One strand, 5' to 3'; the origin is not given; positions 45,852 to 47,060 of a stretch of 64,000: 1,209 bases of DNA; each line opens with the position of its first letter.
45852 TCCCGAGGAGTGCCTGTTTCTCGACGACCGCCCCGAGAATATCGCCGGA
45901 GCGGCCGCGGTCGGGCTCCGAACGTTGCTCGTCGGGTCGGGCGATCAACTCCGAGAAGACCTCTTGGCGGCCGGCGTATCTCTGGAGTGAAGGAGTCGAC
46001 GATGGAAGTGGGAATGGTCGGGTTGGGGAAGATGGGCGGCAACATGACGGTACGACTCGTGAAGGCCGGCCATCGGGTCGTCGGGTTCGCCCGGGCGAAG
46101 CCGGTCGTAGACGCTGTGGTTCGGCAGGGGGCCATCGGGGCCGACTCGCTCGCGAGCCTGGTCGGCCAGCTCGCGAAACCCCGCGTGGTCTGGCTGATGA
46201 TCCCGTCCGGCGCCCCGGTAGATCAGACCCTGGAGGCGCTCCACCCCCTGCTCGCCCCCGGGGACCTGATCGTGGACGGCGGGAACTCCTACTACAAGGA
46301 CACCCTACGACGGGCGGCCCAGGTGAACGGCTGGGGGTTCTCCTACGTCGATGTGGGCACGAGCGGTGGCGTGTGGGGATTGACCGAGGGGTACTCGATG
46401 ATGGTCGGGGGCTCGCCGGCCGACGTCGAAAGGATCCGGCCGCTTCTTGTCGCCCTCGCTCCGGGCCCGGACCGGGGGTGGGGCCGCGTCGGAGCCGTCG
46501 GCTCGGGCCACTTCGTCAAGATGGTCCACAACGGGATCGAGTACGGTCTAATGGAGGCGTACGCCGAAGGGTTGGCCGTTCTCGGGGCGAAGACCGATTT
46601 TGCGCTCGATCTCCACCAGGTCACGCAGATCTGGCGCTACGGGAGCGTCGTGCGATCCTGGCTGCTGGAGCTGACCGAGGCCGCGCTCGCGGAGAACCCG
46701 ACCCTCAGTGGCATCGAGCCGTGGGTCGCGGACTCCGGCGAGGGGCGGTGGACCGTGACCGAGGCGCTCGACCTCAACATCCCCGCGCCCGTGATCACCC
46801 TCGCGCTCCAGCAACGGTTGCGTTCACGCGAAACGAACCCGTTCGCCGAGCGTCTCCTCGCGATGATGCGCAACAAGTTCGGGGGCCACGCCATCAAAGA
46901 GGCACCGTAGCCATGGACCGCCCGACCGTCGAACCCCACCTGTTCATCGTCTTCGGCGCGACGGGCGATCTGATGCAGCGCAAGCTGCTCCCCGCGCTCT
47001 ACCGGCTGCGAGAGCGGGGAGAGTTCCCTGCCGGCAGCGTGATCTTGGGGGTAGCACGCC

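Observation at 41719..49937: Complete bacterial-style oxidative pentose-phosphate module (tkt-pgi-HAD-gnd-zwf-pgl plus ROK glucokinase) in an archaeon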

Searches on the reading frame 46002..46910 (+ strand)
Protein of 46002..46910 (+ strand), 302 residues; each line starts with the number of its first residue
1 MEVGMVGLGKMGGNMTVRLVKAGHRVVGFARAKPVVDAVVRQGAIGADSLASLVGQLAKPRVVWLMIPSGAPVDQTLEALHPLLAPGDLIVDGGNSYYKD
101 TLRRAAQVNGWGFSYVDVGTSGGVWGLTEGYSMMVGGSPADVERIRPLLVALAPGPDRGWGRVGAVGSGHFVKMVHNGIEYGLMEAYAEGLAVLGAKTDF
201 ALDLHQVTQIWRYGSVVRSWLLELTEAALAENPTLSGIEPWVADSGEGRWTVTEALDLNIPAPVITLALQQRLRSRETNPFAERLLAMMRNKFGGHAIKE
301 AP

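Call 5: search_protein_families(library=pfam, proteins=[window:46002-46910:+])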
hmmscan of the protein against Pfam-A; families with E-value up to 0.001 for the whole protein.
window:46002-46910:+ (302 aa): 2 families
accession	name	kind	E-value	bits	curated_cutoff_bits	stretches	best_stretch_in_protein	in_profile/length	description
PF03446.21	NAD_binding_2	-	4.2e-39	134.6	21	1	2-153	1-153/161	NAD binding domain of 6-phosphogluconate dehydrogenase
PF00393.24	6PGD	-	1.2e-20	74.5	27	1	169-278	1-116/290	6-phosphogluconate dehydrogenase, C-terminal domain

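Call 6: search_protein_families(library=ncbifam, proteins=[window:46002-46910:+])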
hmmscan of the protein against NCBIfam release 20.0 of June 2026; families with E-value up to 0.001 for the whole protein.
window:46002-46910:+ (302 aa): 11 families
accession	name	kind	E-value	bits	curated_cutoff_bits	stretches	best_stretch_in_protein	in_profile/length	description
NF007161.0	PRK09599.1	subfamily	4.3e-129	430.1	271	1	1-300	1-300/302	NADP-dependent phosphogluconate dehydrogenase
TIGR00872.1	gnd_rel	equivalog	1.5e-103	346.2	297.2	1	1-300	1-297/299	phosphogluconate dehydrogenase (NAD(+)-dependent, decarboxylating)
NF006765.0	PRK09287.1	equivalog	5.2e-63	213.5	413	1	2-278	5-294/476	NADP-dependent phosphogluconate dehydrogenase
TIGR00873.1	gnd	equivalog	4.9e-59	200.4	426.7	1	2-276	1-287/467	decarboxylating NADP(+)-dependent phosphogluconate dehydrogenase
TIGR01505.1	tartro_sem_red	equivalog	1.8e-21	76.6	340.75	1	3-222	2-214/291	2-hydroxy-3-oxopropionate reductase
TIGR01692.1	HIBADH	equivalog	7.2e-19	68.2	291.6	1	6-210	2-200/288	3-hydroxyisobutyrate dehydrogenase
NF011633.0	PRK15059.1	equivalog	2e-17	63.3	451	1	1-192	1-188/292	2-hydroxy-3-oxopropionate reductase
NF008592.0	PRK11559.1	equivalog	2.3e-15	56.7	397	1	1-201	3-199/296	2-hydroxy-3-oxopropionate reductase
NF012005.0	PRK15461.1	equivalog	8.9e-14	51.4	348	1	3-203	4-200/298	sulfolactaldehyde 3-reductase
NF043037.1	ThreonDh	equivalog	5.2e-13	49.1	350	1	2-272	4-267/297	L-threonate dehydrogenase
NF005650.0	PRK07417.1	equivalog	2.6e-06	26.9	290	1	1-94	2-92/281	prephenate/arogenate dehydrogenase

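Call 87: search_solved_structures(query=window:46002-46910:+, max_evalue=1e-20, show_alignments=2)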
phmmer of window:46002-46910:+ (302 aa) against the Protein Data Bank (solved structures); distinct sequences matched with E-value up to 1e-20: 22.
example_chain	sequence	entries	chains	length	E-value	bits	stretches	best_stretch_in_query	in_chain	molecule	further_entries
6vpb_A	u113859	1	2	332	8.7e-87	294.8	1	1-299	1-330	6-phosphogluconate dehydrogenase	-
10gw_A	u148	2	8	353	3.2e-85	289.6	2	154-299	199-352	6-phosphogluconate dehydrogenase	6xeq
4e21_A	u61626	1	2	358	4.9e-84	285.7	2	1-194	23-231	6-phosphogluconate dehydrogenase (Decarboxylating)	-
8ihe_A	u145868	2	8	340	5.5e-75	256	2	1-194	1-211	Probable 6-phosphogluconate dehydrogenase,decarboxylating Gnd2 | 6-phosphogluconate dehydrogenase, NAD(+)-dependent, decarboxylating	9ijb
2w8z_A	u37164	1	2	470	1.7e-53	185.5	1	2-275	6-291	6-PHOSPHOGLUCONATE DEHYDROGENASE, DECARBOXYLATING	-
2w90_A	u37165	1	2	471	1.7e-53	185.4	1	2-275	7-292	6-PHOSPHOGLUCONATE DEHYDROGENASE, DECARBOXYLATING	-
3fwn_A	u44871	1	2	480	2.8e-51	178.1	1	2-272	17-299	6-phosphogluconate dehydrogenase, decarboxylating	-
2zya_A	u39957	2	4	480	1.3e-50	176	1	2-272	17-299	6-phosphogluconate dehydrogenase, decarboxylating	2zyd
2zyg_A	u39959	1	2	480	2.3e-49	171.9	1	2-272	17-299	6-phosphogluconate dehydrogenase, decarboxylating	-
2iyo_A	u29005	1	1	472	6.1e-49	170.5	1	3-274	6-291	6-PHOSPHOGLUCONATE DEHYDROGENASE, DECARBOXYLATING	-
2iyp_A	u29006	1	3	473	6.2e-49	170.5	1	3-274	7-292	6-PHOSPHOGLUCONATE DEHYDROGENASE, DECARBOXYLATING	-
2iz0_A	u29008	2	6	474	6.2e-49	170.5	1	3-274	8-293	6-PHOSPHOGLUCONATE DEHYDROGENASE, DECARBOXYLATING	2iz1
2p4q_A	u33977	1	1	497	1e-45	159.9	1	2-275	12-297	6-phosphogluconate dehydrogenase, decarboxylating 1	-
7cb0_A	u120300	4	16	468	1.8e-44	155.8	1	2-274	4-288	6-phosphogluconate dehydrogenase, decarboxylating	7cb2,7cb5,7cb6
4gwg_A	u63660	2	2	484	6.2e-44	154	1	2-274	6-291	6-phosphogluconate dehydrogenase, decarboxylating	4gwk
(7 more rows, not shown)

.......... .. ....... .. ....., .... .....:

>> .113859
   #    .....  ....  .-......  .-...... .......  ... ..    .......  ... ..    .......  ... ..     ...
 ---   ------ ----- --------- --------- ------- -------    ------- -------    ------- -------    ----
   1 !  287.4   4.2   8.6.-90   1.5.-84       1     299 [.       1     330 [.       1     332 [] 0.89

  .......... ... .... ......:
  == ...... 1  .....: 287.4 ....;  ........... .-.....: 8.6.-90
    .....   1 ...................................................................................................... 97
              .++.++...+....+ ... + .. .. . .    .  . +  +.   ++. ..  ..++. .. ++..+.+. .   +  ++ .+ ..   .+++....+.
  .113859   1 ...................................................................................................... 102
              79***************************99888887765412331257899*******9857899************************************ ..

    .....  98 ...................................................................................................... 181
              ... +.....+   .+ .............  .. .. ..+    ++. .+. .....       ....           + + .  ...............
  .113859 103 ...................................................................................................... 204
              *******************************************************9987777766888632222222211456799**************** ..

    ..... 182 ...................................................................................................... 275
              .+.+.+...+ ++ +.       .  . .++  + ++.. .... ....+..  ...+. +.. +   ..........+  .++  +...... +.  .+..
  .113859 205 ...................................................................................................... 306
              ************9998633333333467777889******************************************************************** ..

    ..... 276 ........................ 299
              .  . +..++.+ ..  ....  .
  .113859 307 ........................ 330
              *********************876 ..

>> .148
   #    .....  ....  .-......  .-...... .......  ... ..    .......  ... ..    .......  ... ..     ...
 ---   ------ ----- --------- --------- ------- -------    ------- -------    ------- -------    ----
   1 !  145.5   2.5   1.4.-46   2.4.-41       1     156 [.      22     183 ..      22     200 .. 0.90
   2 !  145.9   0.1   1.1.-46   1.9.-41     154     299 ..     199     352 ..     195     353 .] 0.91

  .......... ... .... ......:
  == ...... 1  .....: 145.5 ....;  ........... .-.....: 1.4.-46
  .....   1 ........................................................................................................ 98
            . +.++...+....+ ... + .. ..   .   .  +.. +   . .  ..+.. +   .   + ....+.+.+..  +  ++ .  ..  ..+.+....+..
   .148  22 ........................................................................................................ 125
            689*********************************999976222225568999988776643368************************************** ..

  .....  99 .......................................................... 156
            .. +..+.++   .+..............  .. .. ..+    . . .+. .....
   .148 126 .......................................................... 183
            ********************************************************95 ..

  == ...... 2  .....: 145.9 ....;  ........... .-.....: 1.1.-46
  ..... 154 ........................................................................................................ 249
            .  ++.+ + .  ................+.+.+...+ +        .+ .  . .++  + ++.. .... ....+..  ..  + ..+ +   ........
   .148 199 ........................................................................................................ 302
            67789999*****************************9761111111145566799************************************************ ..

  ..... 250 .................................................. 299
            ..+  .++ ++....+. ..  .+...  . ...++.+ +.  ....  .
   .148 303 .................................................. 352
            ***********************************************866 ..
